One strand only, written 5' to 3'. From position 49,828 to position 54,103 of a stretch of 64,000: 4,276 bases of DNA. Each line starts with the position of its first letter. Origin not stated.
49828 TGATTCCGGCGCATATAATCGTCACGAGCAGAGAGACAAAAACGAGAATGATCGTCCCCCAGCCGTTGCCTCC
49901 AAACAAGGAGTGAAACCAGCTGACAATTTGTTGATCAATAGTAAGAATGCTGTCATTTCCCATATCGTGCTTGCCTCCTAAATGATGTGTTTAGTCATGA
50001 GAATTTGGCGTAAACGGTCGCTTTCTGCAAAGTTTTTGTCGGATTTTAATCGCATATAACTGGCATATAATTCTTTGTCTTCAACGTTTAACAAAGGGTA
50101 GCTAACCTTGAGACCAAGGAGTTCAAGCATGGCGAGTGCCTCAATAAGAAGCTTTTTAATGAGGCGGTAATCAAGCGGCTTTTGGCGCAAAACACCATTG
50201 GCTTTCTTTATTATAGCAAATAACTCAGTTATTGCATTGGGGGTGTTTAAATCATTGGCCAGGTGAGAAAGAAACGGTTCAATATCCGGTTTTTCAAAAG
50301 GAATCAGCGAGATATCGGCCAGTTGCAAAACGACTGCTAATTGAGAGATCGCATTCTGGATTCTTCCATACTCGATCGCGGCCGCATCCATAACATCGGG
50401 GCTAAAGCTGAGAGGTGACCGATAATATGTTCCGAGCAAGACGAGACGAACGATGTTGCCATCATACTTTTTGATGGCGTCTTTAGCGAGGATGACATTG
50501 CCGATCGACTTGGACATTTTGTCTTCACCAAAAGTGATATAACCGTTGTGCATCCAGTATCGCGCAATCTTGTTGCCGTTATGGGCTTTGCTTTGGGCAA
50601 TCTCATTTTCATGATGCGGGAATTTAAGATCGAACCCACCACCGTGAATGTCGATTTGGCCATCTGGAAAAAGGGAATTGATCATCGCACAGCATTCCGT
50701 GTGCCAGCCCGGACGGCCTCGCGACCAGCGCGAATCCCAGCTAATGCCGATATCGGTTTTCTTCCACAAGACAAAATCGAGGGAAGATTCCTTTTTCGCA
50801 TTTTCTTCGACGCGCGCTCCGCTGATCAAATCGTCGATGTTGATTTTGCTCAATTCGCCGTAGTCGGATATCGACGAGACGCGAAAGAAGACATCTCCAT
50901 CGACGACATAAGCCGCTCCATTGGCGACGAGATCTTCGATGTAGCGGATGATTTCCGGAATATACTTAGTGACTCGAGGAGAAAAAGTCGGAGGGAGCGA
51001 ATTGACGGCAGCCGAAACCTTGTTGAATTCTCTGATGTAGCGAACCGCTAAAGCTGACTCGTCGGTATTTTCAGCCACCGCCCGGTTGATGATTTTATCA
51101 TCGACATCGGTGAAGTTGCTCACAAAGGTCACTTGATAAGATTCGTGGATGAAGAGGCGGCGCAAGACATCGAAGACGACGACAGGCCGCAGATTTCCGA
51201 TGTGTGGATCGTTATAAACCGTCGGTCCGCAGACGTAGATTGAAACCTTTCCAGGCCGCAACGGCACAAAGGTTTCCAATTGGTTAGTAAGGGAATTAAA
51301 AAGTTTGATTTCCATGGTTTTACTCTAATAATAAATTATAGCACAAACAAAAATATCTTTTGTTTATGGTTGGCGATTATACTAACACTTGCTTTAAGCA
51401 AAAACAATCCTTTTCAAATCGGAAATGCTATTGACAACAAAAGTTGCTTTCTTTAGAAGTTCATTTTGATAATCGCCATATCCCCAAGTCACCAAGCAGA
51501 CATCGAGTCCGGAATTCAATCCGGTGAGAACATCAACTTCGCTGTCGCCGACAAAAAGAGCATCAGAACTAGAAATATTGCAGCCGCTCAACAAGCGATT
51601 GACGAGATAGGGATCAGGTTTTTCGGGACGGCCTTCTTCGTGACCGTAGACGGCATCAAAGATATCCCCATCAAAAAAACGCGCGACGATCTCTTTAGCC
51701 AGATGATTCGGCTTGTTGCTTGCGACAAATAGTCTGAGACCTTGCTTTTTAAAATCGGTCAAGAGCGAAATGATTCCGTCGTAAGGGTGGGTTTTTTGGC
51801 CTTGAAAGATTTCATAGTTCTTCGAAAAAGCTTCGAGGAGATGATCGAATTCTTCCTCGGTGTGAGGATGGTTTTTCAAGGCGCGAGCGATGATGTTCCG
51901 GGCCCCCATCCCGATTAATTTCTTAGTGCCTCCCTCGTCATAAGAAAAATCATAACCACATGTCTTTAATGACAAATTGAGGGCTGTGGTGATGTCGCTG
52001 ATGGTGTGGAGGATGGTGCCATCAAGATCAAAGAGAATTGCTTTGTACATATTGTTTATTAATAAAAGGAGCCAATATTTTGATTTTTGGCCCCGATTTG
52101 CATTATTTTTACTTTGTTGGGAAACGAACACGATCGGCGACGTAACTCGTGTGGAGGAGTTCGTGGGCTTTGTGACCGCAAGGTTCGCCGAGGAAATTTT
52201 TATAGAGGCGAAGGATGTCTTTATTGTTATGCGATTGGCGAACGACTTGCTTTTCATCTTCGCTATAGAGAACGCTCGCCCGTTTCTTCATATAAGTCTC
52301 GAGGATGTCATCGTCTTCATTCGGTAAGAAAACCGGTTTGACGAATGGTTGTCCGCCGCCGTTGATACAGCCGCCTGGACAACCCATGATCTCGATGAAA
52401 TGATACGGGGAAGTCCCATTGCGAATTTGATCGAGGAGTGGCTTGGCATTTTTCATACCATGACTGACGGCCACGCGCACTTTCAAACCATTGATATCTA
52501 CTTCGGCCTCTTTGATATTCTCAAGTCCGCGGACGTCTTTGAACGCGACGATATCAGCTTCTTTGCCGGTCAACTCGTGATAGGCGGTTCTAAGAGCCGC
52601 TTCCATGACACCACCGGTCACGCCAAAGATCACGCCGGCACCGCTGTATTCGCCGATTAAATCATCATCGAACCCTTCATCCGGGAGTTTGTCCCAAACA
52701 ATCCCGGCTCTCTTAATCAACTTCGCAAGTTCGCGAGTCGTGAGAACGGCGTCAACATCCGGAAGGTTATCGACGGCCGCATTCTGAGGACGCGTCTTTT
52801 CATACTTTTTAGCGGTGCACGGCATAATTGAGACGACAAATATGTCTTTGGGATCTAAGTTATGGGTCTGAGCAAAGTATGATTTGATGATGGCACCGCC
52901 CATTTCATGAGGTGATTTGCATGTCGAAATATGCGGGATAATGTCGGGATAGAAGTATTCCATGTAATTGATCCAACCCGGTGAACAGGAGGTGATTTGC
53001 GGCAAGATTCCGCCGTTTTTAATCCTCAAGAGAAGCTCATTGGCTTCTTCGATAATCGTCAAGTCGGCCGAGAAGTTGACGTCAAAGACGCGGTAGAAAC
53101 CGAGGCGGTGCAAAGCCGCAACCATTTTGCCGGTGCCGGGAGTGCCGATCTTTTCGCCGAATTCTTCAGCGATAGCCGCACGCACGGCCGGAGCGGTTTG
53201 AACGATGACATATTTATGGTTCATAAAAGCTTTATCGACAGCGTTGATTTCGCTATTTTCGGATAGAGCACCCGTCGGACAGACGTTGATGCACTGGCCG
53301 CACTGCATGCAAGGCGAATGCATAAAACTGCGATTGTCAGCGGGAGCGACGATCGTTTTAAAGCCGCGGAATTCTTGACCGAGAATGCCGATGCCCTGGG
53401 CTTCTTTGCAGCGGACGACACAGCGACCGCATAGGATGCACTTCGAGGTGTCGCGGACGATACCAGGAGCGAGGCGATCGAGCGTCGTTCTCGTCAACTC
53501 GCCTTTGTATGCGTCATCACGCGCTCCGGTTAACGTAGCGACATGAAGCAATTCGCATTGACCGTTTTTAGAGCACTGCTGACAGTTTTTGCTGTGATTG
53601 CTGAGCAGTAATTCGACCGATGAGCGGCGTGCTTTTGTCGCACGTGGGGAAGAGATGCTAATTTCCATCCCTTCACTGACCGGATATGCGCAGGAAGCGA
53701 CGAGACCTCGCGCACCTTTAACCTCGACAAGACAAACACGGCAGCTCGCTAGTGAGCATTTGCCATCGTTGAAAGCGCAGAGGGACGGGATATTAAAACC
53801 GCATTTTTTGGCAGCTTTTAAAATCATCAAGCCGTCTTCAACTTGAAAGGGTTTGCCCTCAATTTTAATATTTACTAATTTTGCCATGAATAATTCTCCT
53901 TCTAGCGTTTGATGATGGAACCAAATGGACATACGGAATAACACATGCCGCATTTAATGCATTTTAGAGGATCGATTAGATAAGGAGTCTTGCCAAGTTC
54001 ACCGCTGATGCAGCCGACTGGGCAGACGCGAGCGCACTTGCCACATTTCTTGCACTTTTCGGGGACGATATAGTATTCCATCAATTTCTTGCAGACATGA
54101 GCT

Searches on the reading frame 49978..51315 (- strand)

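Call 86: search_protein_families(library=pfam, proteins=[window:49978-51315:-], max_evalue=0.00001)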
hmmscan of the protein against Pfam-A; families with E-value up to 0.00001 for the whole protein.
window:49978-51315:- (445 aa): 4 families
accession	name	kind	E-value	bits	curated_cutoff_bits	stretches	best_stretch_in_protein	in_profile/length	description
PF01406.26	tRNA-synt_1e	-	2.8e-114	382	27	1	16-312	2-299/301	tRNA synthetases class I (C) catalytic domain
PF09334.17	tRNA-synt_1g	-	4.8e-09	35.9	20.1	0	250-294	311-355/391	tRNA synthetases class I (M)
PF09190.17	DALR_2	-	3.5e-07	31.1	22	1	348-402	2-55/57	DALR domain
PF01921.24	tRNA-synt_1f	-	5.2e-07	29.3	27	0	263-323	279-339/360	tRNA synthetases class I (K)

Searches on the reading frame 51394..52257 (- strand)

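Call 86: search_protein_families(library=pfam, proteins=[window:51394-52257:-], max_evalue=0.00001)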
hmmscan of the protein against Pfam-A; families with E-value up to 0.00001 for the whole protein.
window:51394-52257:- (287 aa): 4 families
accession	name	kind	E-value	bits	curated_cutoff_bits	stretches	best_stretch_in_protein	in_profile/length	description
PF13419.12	HAD_2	-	3.4e-31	109.2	23.8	1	74-256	1-178/178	Haloacid dehalogenase-like hydrolase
PF00702.32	Hydrolase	-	4.9e-25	89.5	26.4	1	71-250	1-191/191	haloacid dehalogenase-like hydrolase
PF13242.12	Hydrolase_like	-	2e-09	37.6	22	1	213-281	4-75/75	HAD-hyrolase-like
PF12710.13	HAD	-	2.7e-06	28.4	27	1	74-246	1-161/189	haloacid dehalogenase-like hydrolase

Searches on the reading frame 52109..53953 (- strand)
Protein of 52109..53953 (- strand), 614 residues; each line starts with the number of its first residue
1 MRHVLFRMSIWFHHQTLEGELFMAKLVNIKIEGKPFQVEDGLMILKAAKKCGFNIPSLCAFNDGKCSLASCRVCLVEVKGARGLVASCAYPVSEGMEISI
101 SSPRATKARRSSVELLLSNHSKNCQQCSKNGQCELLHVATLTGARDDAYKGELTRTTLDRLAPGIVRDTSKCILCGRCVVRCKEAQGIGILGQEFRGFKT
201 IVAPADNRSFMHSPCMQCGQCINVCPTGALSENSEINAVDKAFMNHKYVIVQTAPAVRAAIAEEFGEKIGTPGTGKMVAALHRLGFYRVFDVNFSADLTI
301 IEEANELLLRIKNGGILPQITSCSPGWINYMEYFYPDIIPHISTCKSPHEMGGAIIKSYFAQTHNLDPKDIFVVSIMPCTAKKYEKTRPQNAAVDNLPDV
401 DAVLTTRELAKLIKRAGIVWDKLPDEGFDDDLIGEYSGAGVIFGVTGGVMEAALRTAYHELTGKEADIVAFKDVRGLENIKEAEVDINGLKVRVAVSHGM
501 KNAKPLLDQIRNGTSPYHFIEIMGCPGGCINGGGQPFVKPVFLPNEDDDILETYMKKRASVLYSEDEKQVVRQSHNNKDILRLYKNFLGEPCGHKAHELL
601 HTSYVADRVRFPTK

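Call 58: search_protein_families(library=pfam, proteins=[window:52109-53953:-], max_evalue=0.00001)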
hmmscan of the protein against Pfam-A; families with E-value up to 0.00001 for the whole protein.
window:52109-53953:- (614 aa): 7 families
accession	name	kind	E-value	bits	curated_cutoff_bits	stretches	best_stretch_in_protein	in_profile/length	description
PF02906.19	Fe_hyd_lg_C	-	1.6e-93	313.3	22.1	1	247-533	1-245/245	Iron only hydrogenase large subunit, C-terminal domain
PF02256.22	Fe_hyd_SSU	-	1.8e-23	82.7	24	1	554-606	3-55/56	Iron hydrogenase small subunit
PF13510.11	Fer2_4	-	1.5e-16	60.7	22.8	1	25-100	2-79/82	2Fe-2S iron-sulfur cluster binding domain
PF10588.14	NADH-G_4Fe-4S_3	-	4.3e-09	36.2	27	1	109-143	1-35/40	NADH-ubiquinone oxidoreductase-G iron-sulfur binding region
PF00037.32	Fer4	-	4e-08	33.2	21.1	0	215-230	8-23/24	4Fe-4S binding domain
PF12838.12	Fer4_7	-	1.4e-07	32.3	27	1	171-229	1-52/52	4Fe-4S dicluster domain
PF22117.2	Fer4_Nqo3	-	7.4e-06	26.5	27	0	163-230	2-66/67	NADH-quinone oxidoreductase subunit 3, ferredoxin-like domain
